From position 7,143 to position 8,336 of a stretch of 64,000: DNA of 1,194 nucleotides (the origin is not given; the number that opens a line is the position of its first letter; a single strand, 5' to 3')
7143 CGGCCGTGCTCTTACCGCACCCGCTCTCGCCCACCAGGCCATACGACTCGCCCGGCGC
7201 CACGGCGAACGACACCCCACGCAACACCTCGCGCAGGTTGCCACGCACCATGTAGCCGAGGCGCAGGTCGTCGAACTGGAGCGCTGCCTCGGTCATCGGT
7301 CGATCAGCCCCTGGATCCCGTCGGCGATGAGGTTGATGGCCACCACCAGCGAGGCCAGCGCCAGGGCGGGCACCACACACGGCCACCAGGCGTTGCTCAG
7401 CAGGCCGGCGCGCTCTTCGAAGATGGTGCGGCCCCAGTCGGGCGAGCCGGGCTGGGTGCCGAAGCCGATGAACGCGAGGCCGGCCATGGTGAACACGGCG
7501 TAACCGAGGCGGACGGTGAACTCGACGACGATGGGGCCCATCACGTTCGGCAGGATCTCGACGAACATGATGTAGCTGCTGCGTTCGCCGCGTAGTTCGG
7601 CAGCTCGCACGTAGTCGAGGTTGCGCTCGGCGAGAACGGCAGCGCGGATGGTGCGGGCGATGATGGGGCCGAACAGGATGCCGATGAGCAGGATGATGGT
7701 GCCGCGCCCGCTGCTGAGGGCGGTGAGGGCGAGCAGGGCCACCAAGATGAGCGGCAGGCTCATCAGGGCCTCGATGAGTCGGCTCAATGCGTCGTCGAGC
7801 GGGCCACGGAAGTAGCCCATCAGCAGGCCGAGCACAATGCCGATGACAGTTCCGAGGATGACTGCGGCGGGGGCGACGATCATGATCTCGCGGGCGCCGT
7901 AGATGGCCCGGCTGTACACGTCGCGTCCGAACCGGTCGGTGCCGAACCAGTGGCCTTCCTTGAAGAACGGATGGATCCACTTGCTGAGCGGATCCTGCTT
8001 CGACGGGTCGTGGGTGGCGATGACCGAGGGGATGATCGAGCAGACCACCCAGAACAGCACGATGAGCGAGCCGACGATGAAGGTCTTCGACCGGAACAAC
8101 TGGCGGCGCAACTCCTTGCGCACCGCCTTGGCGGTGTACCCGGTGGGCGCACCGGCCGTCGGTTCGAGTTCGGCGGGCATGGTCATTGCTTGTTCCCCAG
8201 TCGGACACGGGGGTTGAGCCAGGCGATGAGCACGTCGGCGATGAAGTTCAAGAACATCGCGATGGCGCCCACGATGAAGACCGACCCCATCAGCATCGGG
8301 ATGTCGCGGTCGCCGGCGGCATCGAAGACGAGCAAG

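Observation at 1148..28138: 27-kb catabolic island for N-methylated and quaternary amines combining three demethylation chemistries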

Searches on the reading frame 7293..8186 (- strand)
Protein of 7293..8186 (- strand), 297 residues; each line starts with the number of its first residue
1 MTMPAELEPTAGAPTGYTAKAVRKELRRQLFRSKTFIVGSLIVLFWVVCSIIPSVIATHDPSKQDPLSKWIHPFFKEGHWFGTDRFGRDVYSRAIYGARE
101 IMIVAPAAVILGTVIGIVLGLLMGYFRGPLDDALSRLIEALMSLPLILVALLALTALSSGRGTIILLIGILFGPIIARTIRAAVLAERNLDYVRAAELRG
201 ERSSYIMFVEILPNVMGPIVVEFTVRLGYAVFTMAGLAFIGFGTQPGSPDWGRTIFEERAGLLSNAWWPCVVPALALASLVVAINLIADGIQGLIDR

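Call 5: search_protein_families(library=pfam, proteins=[window:7293-8186:-], max_evalue=0.001)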
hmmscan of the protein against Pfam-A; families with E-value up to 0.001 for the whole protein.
window:7293-8186:- (297 aa): 2 families
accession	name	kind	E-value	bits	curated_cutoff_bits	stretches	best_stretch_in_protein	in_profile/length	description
PF00528.27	BPD_transp_1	-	1.1e-27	97.4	26.4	1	116-297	1-180/184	Binding-protein-dependent transport system inner membrane component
PF12911.12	OppC_N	-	6.1e-06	26.5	23.9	1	25-67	5-47/53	N-terminal TM domain of oligopeptide transport permease C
